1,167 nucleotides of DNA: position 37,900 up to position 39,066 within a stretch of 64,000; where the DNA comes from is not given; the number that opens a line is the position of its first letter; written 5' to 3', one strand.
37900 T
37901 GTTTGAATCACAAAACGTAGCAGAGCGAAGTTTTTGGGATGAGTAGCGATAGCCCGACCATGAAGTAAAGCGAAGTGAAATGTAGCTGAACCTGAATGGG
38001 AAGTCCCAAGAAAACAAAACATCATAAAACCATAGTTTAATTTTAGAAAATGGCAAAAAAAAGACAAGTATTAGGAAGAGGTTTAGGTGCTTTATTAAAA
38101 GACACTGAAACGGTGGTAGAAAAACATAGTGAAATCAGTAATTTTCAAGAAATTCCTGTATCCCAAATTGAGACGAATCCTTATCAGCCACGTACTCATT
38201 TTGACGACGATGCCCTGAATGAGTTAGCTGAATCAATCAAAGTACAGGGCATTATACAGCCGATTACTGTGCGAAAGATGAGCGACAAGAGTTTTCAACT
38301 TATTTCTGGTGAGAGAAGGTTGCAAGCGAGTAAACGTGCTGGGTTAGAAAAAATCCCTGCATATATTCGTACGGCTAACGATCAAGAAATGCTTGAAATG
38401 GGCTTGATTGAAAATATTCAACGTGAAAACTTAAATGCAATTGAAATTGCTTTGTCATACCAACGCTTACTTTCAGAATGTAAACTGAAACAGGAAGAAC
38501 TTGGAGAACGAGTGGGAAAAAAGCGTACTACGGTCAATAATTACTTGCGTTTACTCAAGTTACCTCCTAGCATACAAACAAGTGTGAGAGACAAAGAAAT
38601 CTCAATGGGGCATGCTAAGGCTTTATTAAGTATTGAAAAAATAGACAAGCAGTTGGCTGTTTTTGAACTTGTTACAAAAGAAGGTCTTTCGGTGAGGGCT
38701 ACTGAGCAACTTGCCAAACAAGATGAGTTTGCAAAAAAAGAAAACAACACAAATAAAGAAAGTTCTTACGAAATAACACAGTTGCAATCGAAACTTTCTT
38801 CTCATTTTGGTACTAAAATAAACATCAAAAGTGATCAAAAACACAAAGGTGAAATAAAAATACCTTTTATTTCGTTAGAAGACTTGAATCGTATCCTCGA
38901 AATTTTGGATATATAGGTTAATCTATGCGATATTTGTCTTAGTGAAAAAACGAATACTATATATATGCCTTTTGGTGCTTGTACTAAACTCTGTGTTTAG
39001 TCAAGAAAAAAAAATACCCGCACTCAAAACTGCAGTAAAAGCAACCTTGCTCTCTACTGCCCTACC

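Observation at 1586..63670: Eight-copy dispersed structured repeat with a covarying closing stem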

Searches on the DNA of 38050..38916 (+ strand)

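Call 32: search_with_rna_model(model_id=R1, sources=[L001, L002, L003, L004, L005, L006, L007, L008, L009, L010, L011, L012, L013, L014, L015, L016, L017, L018, L019, L020, L021, L022, L023, L024, L025, L026, L027, L028, L029, L030, L031, L032, L033, L034, L035, L036, L037, L038, L039, L040, L041, L042, L043, L044, L045, L046, L047, L048, L049, L050, L051, L052, L053, L054, L055, L056, L057, L058, L059, L060, L061, L062, L063, L064, L065, L066, L067, L068, L069, L070, L071, L072, L073, L074, L075, L076, L077, L078, L079, L080], max_evalue=1)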
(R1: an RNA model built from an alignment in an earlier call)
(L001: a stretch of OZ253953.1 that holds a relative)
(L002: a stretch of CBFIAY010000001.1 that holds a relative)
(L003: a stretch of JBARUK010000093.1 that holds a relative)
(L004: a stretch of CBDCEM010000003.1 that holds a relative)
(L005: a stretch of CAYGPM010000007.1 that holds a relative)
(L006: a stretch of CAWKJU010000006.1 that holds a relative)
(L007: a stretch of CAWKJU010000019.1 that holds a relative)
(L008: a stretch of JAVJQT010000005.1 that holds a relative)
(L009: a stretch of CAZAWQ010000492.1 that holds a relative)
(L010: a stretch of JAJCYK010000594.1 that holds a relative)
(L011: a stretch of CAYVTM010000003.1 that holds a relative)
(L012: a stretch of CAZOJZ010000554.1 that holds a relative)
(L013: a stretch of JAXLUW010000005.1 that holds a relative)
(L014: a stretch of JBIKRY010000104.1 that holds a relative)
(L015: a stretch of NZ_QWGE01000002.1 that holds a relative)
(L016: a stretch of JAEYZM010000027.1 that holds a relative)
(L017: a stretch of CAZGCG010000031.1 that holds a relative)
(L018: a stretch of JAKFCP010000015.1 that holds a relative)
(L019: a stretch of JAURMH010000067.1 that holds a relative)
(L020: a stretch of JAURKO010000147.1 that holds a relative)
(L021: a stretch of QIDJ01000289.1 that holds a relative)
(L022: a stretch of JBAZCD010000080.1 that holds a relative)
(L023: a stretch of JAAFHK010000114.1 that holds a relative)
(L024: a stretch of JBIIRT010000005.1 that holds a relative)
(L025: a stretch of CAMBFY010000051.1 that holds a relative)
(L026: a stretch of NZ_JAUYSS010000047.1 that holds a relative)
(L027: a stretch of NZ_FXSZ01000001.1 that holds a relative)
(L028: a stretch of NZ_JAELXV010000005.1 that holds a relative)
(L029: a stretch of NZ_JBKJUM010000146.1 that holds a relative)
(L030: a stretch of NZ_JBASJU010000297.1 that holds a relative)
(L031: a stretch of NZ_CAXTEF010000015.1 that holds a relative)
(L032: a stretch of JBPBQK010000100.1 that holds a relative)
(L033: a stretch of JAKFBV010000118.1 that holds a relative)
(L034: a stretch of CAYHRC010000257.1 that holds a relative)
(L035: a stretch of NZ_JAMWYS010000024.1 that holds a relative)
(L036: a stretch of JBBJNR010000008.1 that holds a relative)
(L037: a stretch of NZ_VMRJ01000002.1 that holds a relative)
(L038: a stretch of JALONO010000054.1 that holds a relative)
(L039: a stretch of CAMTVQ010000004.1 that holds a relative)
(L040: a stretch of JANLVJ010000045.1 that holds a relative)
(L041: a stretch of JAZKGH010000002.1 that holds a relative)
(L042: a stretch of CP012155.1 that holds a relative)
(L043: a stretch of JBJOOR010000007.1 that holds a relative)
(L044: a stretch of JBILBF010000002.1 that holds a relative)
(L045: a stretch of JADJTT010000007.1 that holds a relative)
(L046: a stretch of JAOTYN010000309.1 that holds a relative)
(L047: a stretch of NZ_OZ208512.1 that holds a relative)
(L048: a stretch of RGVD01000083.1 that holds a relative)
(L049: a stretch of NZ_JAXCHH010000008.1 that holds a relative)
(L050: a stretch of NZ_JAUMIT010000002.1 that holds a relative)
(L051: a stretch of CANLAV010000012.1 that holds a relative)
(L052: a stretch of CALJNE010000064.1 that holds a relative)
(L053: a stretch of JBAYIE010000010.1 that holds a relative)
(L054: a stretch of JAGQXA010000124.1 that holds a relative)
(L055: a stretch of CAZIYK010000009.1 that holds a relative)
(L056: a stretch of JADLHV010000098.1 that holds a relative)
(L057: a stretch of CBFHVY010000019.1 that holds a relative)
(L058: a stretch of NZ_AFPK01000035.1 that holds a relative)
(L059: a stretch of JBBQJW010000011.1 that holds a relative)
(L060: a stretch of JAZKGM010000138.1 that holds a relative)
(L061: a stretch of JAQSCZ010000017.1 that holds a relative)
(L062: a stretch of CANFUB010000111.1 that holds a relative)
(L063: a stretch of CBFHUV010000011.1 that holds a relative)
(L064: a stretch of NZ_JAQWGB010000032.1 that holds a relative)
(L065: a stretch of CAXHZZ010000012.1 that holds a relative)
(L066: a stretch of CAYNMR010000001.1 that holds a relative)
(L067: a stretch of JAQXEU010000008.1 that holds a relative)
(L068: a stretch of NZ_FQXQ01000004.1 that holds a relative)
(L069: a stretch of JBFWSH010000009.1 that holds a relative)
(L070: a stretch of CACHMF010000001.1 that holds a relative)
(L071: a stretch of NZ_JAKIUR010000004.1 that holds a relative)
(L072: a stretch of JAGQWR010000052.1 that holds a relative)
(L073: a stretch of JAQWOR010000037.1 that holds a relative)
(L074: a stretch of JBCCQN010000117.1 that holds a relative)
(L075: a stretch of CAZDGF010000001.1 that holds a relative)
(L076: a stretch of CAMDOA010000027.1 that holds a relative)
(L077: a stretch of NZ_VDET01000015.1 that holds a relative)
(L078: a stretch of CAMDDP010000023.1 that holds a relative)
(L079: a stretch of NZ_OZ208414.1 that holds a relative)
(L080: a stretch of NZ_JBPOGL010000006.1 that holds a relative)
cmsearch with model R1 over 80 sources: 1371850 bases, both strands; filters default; matches with E-value up to 1: 2.
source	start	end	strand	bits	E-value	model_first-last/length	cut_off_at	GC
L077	17640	17797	-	38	1.4e-05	1-103/103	no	0.46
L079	14531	14619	+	33.9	0.00014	1-103/103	no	0.42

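Call 34: search_with_rna_model(model_id=R1, sources=[L087, L088, L092, L093, L094, L095, L096, L100, L101, L104, L105, L106, L110, L111, L113, L115, L116, L117, L118, L119, L122, L123, L125, L126, L128, L129, L131, L135, L136, L137, L138, L142, L143, L144, L146, L147, L148, L149, L150, L153, L156, L157, L159, L160, L161, L163, L165, L168, L169, L170, L171, L173, L175, L178, L179, L180, L182, L183, L187, L190, L194, L195, L196, L201, L203, L204, L205, L077, L079, L021, L032, L038, window], max_evalue=0.1, make_alignment=true)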
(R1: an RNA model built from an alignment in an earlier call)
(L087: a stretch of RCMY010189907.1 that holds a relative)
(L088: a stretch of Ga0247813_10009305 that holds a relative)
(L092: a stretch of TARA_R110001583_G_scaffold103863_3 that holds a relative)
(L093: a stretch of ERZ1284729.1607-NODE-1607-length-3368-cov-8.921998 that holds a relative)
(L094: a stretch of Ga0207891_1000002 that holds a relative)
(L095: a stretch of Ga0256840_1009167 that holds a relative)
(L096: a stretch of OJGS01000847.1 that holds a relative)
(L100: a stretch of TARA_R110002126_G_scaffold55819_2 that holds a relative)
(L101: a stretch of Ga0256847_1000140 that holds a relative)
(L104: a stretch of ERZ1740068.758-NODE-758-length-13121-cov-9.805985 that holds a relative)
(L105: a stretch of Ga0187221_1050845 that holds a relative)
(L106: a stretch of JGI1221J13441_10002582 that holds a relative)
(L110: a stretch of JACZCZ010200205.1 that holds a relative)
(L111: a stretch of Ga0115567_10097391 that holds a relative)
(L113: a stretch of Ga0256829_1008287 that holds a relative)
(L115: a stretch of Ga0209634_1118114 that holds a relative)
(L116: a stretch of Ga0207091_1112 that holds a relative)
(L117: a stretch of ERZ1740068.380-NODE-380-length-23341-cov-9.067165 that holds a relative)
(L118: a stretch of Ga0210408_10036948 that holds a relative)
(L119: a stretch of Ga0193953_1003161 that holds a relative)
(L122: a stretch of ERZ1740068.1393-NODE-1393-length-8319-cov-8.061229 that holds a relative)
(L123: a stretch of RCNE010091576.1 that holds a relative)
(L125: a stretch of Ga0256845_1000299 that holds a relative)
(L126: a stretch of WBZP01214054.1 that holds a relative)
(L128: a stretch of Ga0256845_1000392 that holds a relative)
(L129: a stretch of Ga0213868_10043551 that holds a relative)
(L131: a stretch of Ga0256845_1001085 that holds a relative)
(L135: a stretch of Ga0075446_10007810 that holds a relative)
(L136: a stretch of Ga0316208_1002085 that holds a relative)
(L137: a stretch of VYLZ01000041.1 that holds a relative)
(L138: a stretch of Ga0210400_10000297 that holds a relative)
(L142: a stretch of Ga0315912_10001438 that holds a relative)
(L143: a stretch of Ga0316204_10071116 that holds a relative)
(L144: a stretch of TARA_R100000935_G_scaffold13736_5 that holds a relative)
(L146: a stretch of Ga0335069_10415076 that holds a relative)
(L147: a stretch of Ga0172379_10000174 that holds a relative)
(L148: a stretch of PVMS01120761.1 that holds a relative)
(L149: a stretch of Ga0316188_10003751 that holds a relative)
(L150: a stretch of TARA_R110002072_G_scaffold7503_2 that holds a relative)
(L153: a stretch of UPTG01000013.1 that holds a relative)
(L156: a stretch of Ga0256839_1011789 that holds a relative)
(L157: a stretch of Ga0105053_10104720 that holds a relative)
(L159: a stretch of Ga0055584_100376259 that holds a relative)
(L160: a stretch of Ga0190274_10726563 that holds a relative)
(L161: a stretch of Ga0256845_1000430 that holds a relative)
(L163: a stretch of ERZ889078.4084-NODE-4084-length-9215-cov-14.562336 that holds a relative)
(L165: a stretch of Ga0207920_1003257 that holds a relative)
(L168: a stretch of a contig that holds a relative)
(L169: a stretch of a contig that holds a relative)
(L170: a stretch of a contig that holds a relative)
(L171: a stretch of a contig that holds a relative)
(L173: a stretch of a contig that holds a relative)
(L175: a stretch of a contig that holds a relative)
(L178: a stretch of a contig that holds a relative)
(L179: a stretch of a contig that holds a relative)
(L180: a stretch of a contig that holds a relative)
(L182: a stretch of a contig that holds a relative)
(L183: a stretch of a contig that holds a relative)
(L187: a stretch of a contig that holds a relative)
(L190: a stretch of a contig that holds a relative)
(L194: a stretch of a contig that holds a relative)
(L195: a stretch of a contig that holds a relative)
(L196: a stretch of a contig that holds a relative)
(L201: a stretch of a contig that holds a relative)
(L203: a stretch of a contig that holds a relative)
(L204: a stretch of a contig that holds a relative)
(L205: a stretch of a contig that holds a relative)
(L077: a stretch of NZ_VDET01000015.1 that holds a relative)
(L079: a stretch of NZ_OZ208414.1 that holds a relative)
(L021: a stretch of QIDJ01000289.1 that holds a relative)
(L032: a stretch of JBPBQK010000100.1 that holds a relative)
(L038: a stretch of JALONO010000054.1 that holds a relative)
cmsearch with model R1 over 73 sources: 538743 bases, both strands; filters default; matches with E-value up to 0.1: 84.
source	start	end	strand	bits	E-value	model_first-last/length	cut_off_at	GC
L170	118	221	-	109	8.7e-23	1-103/103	no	0.4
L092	1159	1264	-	107.4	2e-22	1-103/103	no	0.43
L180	14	117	-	103.1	2.1e-21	1-103/103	no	0.46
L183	718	821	+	103.1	2.1e-21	1-103/103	no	0.46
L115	846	952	+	103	2.3e-21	1-103/103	no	0.36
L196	13105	13217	-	102.9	2.3e-21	1-103/103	no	0.39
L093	3148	3251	-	102.1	3.8e-21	1-103/103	no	0.43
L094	273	369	+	101.8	4.3e-21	1-103/103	no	0.41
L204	4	100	-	101.8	4.3e-21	1-103/103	no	0.41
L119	3728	3834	-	101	6.8e-21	1-103/103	no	0.38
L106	2570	2682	-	100.9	6.9e-21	1-103/103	no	0.38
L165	2952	3053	-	100.6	8.2e-21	1-103/103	no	0.41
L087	679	774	+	99.6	1.5e-20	1-103/103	no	0.53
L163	2974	3080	-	98.5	2.7e-20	1-103/103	no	0.37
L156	3437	3541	+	97.9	3.6e-20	1-103/103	no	0.41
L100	2643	2739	+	97.8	3.8e-20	1-103/103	no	0.51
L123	654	752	-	96.3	8.6e-20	1-103/103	no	0.43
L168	1000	1093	-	95.5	1.4e-19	1-103/103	no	0.55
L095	4400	4504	-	95.4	1.5e-19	1-103/103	no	0.39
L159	782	890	-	94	3e-19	1-103/103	no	0.55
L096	3277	3373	-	93.8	3.4e-19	1-103/103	no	0.4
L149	4118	4223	+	93.7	3.6e-19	1-103/103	no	0.46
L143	879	980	+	92.4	7.1e-19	1-103/103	no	0.57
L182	1102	1199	-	91.9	9.8e-19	1-103/103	no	0.46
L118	2078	2192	-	90.1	2.5e-18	1-103/103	no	0.47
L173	9825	9945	+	89.1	4.4e-18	1-103/103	no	0.46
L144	11315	11446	-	88.9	5e-18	1-103/103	no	0.54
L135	1507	1592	-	86.2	2.2e-17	1-103/103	no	0.55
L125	603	737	+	86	2.4e-17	1-103/103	no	0.44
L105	1122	1231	+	85.1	3.9e-17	1-103/103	no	0.41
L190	3877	4054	+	84.1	6.9e-17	1-103/103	no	0.42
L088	1862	1992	-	83.9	7.7e-17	1-103/103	no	0.46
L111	459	625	-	83.8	7.8e-17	1-103/103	no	0.39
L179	6683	6843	+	83.6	9e-17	1-103/103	no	0.5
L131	471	604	-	83.3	1e-16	1-103/103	no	0.45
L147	1349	1517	-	82.1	2e-16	1-103/103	no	0.46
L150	423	557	-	79.4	8.6e-16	1-103/103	no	0.56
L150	765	899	-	79.3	9.5e-16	1-103/103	no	0.53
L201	519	605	+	79.2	9.9e-16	1-103/103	no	0.59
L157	473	578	-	78.9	1.2e-15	1-103/103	no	0.58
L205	5178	5346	+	78.7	1.3e-15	1-103/103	no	0.47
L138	7628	7791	+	78.5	1.5e-15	1-103/103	no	0.52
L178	593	707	-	78.1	1.8e-15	1-103/103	no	0.59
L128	858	1006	+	76.9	3.4e-15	1-103/103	no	0.38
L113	1050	1151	+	76.4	4.6e-15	1-103/103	no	0.66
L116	11942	12116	-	75.4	7.8e-15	1-103/103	no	0.47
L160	52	154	-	75.2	8.7e-15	1-103/103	no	0.59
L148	3148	3253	-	75.2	8.9e-15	1-103/103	no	0.41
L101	167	318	+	73.6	2.1e-14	1-103/103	no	0.53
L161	7322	7443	+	73.5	2.2e-14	1-103/103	no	0.48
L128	3150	3285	-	73.1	2.8e-14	1-103/103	no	0.45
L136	5558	5706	-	72.4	4e-14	1-103/103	no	0.5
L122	5037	5133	+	71.5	6.4e-14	1-103/103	no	0.64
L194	1187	1359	-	71.4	7.1e-14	1-103/103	no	0.53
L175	1745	1856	+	68.1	4.3e-13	1-103/103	no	0.57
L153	2899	3017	+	67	7.6e-13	1-103/103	no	0.43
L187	1314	1432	+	67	7.6e-13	1-103/103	no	0.43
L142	11579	11701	-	65.8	1.4e-12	1-103/103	no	0.64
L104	10451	10671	-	65.1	2.1e-12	1-103/103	no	0.58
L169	4786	4883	-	65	2.2e-12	9-103/103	5'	0.56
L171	304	471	+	65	2.3e-12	1-103/103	no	0.58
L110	307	478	+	64.9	2.4e-12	1-103/103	no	0.58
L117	1921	2039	-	63.4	5.4e-12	1-103/103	no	0.66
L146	647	777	-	60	3.5e-11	1-103/103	no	0.44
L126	1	99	-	59.5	4.5e-11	1-89/103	3'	0.37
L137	1601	1708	-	55.9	3.2e-10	1-103/103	no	0.63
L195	501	608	+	55.9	3.2e-10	1-103/103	no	0.63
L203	2374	2459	-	52.9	1.7e-09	1-103/103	no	0.43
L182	8891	9002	+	40.3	1.6e-06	1-103/103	no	0.46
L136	7426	7509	+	38.3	4.8e-06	1-103/103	no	0.44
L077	17640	17797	-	38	5.6e-06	1-103/103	no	0.46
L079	14531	14619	+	33.9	5.3e-05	1-103/103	no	0.42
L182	1244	1392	+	32.4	0.00012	1-103/103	no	0.36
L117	2883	3020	+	28.1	0.0012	1-103/103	no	0.61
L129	1586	1708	-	28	0.0014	1-103/103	no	0.46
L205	4242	4384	-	23.7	0.014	1-103/103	no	0.54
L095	1026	1151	+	21.1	0.057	1-103/103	no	0.33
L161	8265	8441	-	20.5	0.082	1-103/103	no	0.38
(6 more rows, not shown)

Alignment A4: 84 matches aligned to the model, 321 columns, each read 5' to 3' on its own strand. Consensus structure (alignment columns), stored with it:
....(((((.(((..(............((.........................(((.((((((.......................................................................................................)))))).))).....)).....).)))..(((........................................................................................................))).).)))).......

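Call 46: search_with_rna_model(model_id=R1, sources=[L208, L209, L210, L207, L206], max_evalue=1, filters=off)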
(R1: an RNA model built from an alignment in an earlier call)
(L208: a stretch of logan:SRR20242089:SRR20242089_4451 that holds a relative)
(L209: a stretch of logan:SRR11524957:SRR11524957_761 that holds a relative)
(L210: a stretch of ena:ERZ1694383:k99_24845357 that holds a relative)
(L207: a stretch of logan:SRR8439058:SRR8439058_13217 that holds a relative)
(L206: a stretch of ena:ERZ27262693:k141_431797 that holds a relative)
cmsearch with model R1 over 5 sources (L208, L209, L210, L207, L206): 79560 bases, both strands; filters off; matches with E-value up to 1: 6.
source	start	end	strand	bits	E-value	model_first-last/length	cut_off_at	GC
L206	19595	19700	-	48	3.5e-09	1-103/103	no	0.48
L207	7963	8086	+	45.9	1.1e-08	1-103/103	no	0.47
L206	11951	12051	+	32.1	2.2e-05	1-103/103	no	0.35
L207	3546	3691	+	23.4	0.0024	1-103/103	no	0.44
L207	12929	13045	+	18.8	0.03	1-103/103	no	0.33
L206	3430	3471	-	16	0.13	1-103/103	no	0.55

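Call 59: search_rna_families(sources=[L047, L049, L050, L064, L065, L068, L079], threshold=gathering)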
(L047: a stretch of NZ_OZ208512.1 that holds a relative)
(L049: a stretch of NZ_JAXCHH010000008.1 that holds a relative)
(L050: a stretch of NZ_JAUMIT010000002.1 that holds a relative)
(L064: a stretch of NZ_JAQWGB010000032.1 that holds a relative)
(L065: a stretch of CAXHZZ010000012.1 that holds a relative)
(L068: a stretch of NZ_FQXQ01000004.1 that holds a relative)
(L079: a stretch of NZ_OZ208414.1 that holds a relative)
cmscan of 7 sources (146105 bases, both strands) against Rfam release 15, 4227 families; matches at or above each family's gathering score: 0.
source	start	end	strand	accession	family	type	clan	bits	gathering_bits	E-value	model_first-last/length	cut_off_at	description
